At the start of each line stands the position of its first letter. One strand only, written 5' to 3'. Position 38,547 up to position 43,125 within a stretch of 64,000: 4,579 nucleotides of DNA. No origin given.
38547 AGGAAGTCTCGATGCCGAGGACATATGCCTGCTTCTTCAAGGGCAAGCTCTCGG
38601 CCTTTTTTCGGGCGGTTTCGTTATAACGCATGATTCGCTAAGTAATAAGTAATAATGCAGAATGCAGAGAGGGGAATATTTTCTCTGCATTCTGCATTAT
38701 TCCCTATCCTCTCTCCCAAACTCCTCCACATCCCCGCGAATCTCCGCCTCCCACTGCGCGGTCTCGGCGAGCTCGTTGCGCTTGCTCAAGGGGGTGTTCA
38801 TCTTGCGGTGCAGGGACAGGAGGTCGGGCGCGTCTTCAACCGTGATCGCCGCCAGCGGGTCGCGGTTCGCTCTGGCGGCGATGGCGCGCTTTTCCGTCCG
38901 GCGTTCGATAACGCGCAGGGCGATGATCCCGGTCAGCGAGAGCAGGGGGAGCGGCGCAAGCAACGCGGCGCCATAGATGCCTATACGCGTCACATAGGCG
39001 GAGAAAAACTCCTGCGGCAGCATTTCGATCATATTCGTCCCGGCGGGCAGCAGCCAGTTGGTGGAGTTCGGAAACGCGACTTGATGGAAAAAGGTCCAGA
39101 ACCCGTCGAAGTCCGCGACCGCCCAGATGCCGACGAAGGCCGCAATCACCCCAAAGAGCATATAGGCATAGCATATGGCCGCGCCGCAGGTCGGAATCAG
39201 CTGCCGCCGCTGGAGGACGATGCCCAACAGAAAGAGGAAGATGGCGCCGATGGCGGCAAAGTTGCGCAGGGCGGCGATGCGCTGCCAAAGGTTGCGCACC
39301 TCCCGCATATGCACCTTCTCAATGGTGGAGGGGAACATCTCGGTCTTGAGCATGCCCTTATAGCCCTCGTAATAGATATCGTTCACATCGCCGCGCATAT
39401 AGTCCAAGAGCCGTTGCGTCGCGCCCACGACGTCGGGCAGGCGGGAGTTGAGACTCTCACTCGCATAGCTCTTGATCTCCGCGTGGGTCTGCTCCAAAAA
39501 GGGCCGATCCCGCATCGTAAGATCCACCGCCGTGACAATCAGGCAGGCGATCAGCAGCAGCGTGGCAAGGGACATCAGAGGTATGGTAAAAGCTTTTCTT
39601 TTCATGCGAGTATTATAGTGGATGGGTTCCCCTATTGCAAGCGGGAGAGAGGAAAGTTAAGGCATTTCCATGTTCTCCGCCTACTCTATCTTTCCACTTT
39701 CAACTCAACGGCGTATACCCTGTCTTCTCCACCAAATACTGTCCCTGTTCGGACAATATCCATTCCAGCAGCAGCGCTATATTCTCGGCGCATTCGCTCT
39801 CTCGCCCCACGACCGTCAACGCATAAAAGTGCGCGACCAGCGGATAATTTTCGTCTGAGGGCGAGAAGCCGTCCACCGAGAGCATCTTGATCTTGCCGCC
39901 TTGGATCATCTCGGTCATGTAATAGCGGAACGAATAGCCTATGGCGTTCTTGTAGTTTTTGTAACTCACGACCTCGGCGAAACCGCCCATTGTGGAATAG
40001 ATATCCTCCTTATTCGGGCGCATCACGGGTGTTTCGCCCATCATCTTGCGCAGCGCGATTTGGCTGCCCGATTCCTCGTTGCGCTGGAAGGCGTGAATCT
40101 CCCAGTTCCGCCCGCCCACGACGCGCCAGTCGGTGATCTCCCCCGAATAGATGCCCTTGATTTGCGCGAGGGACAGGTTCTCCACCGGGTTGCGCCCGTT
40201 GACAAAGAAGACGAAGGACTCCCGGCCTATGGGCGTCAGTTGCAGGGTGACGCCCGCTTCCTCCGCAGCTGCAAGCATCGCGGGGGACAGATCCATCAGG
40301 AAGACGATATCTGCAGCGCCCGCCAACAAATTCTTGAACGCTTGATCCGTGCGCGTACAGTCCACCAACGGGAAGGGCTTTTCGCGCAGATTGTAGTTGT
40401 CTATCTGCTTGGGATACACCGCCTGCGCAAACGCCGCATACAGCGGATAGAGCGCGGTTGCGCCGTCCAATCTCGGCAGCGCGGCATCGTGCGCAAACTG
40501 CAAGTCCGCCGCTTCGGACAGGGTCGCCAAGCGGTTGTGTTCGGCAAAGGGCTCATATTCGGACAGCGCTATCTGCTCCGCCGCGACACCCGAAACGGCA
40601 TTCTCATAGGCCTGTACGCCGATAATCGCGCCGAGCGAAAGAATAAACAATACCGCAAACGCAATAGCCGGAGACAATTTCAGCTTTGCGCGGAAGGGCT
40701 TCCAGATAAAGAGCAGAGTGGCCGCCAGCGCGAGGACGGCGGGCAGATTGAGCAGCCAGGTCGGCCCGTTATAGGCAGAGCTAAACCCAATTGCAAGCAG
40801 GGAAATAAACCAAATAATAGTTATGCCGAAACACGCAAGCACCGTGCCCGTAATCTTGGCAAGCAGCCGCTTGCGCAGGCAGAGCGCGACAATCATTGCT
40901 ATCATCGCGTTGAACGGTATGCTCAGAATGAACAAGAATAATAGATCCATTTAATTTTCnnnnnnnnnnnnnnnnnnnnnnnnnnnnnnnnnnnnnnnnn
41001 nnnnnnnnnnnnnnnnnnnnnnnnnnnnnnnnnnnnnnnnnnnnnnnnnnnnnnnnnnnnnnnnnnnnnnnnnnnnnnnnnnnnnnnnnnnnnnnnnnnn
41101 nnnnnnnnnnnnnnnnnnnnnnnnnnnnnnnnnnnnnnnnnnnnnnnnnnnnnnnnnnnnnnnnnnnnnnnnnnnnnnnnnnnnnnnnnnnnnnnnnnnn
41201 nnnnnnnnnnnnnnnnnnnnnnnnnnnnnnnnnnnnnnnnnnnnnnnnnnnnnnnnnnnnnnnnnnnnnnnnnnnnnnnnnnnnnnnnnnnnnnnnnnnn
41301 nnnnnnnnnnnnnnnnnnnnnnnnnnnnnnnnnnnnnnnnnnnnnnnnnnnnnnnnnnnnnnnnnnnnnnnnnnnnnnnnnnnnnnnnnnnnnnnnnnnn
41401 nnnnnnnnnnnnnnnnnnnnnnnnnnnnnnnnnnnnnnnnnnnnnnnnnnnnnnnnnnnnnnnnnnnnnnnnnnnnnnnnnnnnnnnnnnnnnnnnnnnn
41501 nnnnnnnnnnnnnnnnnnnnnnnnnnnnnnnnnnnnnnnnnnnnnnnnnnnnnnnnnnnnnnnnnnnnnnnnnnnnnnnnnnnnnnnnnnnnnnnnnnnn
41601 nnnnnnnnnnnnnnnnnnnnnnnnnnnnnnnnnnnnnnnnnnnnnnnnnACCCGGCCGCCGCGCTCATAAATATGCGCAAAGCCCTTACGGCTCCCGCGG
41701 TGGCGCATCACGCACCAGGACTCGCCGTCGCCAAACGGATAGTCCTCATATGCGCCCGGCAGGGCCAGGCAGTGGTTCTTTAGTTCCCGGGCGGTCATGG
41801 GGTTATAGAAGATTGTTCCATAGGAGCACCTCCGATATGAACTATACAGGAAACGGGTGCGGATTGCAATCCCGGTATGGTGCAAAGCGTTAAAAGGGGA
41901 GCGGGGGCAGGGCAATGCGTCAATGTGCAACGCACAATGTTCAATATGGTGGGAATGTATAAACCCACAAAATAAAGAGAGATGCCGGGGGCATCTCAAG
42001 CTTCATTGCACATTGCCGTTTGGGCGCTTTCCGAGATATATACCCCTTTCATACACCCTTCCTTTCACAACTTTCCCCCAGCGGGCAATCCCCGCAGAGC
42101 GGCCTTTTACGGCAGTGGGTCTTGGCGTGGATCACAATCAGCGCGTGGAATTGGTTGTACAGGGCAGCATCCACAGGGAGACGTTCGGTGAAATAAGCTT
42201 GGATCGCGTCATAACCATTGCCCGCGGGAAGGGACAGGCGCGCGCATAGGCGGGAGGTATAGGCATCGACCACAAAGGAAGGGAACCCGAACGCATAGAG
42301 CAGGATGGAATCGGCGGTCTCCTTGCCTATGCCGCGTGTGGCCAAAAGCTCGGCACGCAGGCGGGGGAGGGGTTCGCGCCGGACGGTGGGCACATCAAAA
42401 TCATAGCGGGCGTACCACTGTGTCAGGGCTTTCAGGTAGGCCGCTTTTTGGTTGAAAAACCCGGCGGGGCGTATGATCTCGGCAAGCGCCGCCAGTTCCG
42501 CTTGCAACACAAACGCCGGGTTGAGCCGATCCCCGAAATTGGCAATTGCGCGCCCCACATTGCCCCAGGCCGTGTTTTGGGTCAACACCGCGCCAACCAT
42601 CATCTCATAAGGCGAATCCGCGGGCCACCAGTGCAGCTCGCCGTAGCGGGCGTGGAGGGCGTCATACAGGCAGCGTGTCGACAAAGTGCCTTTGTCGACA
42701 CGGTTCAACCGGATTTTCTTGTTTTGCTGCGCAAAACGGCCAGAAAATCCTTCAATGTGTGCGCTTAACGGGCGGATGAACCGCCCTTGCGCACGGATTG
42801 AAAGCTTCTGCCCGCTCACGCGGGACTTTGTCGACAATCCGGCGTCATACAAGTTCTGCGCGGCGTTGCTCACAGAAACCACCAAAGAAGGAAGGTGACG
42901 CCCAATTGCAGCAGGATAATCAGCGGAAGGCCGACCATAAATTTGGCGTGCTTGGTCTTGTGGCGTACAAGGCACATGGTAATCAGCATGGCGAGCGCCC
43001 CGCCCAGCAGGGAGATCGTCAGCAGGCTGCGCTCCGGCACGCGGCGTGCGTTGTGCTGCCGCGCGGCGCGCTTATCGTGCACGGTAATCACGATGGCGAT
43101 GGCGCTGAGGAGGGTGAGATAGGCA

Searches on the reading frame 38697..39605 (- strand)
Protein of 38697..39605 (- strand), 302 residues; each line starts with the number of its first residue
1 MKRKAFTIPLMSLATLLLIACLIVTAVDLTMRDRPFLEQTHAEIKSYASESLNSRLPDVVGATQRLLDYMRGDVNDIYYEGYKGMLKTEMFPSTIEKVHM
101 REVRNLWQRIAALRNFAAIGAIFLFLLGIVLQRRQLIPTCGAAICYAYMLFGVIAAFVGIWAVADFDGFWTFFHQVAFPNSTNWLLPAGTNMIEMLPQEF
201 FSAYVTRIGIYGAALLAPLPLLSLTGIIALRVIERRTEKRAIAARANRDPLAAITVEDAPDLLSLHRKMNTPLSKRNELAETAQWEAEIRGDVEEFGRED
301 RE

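Call 74: search_protein_families(library=pfam, proteins=[window:38697-39605:-], max_evalue=0.001)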
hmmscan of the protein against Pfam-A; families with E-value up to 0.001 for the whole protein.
window:38697-39605:- (302 aa): 1 family
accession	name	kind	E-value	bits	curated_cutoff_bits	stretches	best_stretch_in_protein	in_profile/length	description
PF07314.17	Lit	-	1.5e-26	94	24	1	13-201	2-176/176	Lipoprotein intramolecular transacylase Lit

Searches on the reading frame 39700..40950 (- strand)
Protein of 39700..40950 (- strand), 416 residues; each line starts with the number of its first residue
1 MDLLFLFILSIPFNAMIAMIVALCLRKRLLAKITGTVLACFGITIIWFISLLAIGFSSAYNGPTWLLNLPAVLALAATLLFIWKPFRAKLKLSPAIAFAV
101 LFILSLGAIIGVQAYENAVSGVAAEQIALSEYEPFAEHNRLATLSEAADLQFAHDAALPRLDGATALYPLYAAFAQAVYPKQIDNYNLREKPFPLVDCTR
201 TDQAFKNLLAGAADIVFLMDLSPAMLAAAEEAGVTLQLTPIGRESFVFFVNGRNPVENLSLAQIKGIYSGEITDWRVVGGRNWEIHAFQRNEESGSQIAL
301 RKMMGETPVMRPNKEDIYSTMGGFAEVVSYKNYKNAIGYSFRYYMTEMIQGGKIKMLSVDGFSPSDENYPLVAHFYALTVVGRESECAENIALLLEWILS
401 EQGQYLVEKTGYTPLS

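Call 74: search_protein_families(library=pfam, proteins=[window:39700-40950:-], max_evalue=0.001)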
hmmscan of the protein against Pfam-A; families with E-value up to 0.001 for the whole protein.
window:39700-40950:- (416 aa): 1 family
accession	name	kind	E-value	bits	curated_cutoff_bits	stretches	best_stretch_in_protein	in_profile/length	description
PF12849.12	PBP_like_2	-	9.5e-21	75.2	27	1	160-401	13-266/267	PBP superfamily domain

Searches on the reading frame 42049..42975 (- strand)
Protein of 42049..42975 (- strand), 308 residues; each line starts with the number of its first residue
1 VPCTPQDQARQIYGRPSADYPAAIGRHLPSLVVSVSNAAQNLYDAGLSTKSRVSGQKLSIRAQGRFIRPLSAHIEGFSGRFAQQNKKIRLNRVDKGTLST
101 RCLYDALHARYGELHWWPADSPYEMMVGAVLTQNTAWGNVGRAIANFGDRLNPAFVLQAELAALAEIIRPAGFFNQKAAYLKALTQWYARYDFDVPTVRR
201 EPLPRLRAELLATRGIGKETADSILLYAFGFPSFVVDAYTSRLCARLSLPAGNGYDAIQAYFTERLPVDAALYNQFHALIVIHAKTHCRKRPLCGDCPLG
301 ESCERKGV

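Call 74: search_protein_families(library=pfam, proteins=[window:42049-42975:-], max_evalue=0.001)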
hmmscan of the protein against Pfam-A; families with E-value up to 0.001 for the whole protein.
window:42049-42975:- (308 aa): 1 family
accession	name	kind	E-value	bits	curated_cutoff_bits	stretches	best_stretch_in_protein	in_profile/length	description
PF00730.31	HhH-GPD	-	4.5e-14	53.1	26.2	1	127-266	1-106/108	HhH-GPD superfamily base excision DNA repair protein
